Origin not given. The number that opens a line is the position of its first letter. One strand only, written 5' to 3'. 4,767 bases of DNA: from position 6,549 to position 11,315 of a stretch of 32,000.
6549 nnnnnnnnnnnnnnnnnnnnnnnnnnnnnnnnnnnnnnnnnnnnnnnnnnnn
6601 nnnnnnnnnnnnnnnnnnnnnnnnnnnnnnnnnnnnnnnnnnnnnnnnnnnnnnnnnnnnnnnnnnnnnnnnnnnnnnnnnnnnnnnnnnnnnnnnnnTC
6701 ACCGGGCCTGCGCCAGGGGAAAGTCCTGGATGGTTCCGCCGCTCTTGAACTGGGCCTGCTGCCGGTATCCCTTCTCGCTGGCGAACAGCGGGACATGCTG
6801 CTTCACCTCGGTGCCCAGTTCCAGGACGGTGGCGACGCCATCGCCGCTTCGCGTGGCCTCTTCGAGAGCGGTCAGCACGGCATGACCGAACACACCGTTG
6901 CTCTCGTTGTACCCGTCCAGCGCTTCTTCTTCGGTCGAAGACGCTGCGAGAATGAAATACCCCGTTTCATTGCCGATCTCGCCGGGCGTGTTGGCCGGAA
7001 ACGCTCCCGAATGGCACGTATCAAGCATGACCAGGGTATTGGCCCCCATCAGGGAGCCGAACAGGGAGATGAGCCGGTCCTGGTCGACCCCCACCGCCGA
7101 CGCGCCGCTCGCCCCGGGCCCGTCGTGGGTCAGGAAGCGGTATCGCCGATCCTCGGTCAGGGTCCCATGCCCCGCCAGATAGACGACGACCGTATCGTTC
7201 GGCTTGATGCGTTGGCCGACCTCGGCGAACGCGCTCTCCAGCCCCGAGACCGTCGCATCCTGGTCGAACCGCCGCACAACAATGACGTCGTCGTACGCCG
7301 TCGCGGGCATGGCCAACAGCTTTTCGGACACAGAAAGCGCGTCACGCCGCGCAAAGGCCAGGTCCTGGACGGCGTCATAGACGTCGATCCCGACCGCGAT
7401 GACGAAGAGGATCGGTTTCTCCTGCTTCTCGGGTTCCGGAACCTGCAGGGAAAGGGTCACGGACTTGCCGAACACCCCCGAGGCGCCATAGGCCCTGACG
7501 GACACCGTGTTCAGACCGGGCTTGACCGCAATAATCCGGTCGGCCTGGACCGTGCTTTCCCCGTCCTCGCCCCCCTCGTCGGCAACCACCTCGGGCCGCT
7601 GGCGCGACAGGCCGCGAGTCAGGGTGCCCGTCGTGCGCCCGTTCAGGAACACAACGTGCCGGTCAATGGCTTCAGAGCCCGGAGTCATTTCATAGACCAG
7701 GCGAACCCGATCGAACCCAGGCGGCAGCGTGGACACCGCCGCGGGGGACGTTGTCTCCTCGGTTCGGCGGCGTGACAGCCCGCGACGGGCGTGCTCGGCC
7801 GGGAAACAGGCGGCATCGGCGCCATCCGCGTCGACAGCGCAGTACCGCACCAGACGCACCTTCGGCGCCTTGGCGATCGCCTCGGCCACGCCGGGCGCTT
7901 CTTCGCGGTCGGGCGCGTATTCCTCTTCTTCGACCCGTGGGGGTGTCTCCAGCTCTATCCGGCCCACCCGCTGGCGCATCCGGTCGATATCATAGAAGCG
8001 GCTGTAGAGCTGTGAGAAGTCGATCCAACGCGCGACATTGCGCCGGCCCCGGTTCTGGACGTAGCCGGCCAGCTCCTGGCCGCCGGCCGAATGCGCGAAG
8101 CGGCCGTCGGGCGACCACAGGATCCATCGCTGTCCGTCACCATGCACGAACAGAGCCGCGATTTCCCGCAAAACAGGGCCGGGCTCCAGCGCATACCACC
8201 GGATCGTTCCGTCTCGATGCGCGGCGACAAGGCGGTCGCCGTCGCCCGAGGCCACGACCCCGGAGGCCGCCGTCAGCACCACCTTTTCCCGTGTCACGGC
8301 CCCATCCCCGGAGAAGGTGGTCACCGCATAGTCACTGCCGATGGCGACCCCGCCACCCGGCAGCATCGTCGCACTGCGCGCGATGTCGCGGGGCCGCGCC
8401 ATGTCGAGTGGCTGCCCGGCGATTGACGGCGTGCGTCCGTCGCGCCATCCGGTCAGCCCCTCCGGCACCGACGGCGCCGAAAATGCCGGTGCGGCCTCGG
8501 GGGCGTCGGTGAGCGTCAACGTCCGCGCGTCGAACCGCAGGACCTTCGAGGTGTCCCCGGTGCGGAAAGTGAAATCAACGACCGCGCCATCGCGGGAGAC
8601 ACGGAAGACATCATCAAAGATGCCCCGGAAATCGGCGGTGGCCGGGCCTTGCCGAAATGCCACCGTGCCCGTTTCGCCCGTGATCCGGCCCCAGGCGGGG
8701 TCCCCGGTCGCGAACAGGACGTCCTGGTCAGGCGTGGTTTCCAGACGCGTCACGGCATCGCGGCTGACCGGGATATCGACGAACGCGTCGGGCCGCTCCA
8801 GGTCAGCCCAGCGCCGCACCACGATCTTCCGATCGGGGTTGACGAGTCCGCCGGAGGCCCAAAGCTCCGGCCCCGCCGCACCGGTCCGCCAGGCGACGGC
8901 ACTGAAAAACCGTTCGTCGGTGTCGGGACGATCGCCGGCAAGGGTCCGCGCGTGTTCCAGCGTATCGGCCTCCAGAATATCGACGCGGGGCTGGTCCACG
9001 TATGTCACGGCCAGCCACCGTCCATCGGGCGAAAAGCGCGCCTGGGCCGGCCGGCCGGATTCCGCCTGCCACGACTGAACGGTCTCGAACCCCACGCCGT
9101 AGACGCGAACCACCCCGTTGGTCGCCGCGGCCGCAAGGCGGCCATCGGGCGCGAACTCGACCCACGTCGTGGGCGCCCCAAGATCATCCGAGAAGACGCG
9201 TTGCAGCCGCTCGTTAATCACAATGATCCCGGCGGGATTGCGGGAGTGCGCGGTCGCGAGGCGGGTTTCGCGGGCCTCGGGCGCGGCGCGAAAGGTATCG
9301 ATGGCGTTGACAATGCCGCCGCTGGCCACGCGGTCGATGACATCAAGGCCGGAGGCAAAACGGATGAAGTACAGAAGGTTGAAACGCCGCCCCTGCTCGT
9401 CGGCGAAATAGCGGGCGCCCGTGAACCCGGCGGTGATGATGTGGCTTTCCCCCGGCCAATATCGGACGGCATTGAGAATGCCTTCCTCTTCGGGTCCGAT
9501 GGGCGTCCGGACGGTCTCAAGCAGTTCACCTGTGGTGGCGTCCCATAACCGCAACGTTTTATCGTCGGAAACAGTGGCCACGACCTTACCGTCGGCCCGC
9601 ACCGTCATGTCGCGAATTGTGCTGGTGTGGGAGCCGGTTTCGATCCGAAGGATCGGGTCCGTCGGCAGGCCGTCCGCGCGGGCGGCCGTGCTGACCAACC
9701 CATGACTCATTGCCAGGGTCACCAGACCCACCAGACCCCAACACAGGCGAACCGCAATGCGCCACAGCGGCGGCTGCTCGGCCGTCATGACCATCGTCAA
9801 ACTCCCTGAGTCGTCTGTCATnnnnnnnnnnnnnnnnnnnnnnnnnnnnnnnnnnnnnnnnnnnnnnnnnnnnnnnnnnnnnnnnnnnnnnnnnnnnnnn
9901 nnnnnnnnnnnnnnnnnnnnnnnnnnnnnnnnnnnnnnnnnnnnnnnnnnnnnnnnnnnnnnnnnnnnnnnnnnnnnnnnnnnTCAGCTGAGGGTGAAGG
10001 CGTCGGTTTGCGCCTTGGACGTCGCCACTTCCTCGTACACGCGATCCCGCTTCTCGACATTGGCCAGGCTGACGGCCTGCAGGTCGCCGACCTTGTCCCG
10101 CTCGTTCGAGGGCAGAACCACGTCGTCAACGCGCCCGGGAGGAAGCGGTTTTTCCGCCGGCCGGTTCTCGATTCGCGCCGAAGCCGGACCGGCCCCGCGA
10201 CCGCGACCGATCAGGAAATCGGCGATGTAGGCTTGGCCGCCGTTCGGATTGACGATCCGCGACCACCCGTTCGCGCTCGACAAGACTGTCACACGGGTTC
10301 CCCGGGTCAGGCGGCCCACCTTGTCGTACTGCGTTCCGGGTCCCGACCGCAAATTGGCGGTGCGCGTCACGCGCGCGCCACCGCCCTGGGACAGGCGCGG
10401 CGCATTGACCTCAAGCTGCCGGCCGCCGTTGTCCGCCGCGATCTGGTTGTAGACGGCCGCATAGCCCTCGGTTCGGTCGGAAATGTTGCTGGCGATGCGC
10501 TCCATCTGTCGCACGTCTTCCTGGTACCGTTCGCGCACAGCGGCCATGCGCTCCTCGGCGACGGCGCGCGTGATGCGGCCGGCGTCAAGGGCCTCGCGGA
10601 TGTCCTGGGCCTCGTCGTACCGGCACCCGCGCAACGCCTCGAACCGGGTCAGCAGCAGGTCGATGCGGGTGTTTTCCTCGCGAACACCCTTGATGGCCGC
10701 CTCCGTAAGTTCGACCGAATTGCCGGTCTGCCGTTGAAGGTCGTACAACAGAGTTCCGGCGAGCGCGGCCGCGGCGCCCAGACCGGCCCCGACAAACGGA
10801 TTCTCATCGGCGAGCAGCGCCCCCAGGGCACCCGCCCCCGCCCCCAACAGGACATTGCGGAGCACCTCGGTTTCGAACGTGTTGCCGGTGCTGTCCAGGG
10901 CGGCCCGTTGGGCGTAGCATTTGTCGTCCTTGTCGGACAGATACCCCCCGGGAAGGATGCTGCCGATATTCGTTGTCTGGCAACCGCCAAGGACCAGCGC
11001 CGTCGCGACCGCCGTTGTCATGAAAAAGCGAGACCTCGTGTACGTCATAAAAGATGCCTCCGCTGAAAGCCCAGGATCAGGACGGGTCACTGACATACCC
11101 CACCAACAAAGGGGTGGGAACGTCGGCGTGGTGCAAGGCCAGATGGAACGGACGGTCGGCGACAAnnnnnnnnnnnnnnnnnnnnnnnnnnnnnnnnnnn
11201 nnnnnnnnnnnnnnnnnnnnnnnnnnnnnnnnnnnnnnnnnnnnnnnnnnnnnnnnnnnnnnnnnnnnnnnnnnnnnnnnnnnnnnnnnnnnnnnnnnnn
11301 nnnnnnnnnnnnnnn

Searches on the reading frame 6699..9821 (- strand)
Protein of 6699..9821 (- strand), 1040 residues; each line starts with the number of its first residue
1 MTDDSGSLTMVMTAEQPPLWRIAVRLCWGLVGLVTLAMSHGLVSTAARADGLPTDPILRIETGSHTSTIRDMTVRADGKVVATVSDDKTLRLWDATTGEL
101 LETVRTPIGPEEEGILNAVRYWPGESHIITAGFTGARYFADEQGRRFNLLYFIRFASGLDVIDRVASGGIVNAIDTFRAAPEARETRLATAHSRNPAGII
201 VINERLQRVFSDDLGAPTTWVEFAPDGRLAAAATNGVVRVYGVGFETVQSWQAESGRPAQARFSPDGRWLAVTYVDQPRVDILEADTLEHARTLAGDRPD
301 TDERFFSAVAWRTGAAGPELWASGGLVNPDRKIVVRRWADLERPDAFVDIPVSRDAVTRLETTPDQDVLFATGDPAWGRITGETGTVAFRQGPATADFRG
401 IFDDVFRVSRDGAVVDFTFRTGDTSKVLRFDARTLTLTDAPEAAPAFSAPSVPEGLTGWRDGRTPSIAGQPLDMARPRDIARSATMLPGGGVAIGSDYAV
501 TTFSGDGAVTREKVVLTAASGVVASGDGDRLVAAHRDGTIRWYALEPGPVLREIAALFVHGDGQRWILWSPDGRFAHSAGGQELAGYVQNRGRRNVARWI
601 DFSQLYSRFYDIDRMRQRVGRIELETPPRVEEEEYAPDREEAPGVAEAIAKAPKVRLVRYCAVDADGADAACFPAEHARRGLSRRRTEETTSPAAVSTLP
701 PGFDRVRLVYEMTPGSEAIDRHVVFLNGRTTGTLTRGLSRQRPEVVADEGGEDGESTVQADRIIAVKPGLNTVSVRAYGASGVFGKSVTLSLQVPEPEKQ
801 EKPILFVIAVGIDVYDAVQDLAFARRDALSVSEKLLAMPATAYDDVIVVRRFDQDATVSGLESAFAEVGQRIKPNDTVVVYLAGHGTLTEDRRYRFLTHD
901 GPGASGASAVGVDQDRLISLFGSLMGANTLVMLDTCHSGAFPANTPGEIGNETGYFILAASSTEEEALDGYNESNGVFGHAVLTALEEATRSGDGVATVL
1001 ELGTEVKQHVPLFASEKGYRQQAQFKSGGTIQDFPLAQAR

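Call 5: search_protein_families(library=pfam, proteins=[window:6699-9821:-], max_evalue=0.001)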
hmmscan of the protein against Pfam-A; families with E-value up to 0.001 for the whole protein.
window:6699-9821:- (1040 aa): 14 families
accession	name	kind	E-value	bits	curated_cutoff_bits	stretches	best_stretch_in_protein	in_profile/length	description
PF00400.38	WD40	-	1.1e-13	51.4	27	1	64-94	9-39/39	WD domain, G-beta repeat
PF25174.1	Beta-prop_THOC3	-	4.4e-13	49.3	305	1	61-107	41-88/272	THOC3 beta-propeller domain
PF00656.27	Peptidase_C14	-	5.4e-11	43.1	21.4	1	810-1028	7-226/233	Caspase domain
PF24814.1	WD40_Prp19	-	5.7e-09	35.9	320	0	64-106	89-131/281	Prp19 WD40 domain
PF23414.1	Beta-prop_EML_2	-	3.3e-08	33.7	90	0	77-132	9-58/266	Echinoderm microtubule-associated protein second beta-propeller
PF12894.13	ANAPC4_WD40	-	5.2e-08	33.5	22.9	0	57-105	29-77/91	Anaphase-promoting complex subunit 4 WD40 domain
PF25168.1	Beta-prop_WDR36-Utp21_2nd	-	2.9e-07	30.5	84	1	64-106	238-280/335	WDR36/Utp21 second beta-propeller domain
PF25173.1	Beta-prop_WDR3_1st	-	1.4e-06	28.5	154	0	64-105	111-152/184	WDR3 first beta-propeller domain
PF24817.1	WD40_WDHD1_1st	-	3.3e-06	26.9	109.9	0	200-311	113-230/291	WDHD1 first WD40 domain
PF25175.1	Beta-prop_WDR5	-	1.9e-05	24.5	250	0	64-105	50-91/296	WDR5 beta-propeller domain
PF24796.1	WDR55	-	2.5e-05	23.9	200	0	61-105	48-92/296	WDR55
PF11715.16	Beta-prop_Nup120_160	-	6.5e-05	22.2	30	0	67-112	175-217/491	Nucleoporin Nup120/160, beta-propeller domain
PF25172.1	Beta-prop_WDR3_2nd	-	0.00019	21.2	140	0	63-97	256-290/293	WDR3 second beta-propeller domain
PF24805.1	EIF3I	-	0.0009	18.9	200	0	64-106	50-92/324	EIF3I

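Call 33: search_protein_families(library=padloc, proteins=[window:6699-9821:-], max_evalue=0.001)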
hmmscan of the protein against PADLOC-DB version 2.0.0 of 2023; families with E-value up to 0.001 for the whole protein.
window:6699-9821:- (1040 aa): 1 family
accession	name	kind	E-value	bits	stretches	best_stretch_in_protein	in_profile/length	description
PDLC02987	caspase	-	6.2e-12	43.5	1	809-1009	7-182/453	-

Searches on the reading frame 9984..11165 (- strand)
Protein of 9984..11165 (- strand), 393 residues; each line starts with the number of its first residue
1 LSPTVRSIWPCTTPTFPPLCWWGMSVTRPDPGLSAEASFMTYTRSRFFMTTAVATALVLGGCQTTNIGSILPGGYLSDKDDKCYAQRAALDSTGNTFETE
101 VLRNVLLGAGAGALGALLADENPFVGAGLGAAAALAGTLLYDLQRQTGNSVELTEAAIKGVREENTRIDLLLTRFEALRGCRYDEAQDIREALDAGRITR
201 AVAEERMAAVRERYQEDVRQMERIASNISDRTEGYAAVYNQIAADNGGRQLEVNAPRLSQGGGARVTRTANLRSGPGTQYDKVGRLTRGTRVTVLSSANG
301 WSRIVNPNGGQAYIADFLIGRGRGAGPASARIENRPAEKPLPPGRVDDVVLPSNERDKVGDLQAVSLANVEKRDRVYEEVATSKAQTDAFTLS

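Call 3: search_protein_families(library=pfam, proteins=[window:9984-11165:-], max_evalue=0.01)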
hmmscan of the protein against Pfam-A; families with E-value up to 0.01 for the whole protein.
window:9984-11165:- (393 aa): 2 families
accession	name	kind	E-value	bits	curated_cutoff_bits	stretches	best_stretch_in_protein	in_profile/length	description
PF08239.17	SH3_3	-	1.5e-13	51.1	27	1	269-315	2-49/54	Bacterial SH3 domain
PF06347.19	SH3_4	-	1.3e-05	25.3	24.1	1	269-315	4-50/56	Bacterial SH3 domain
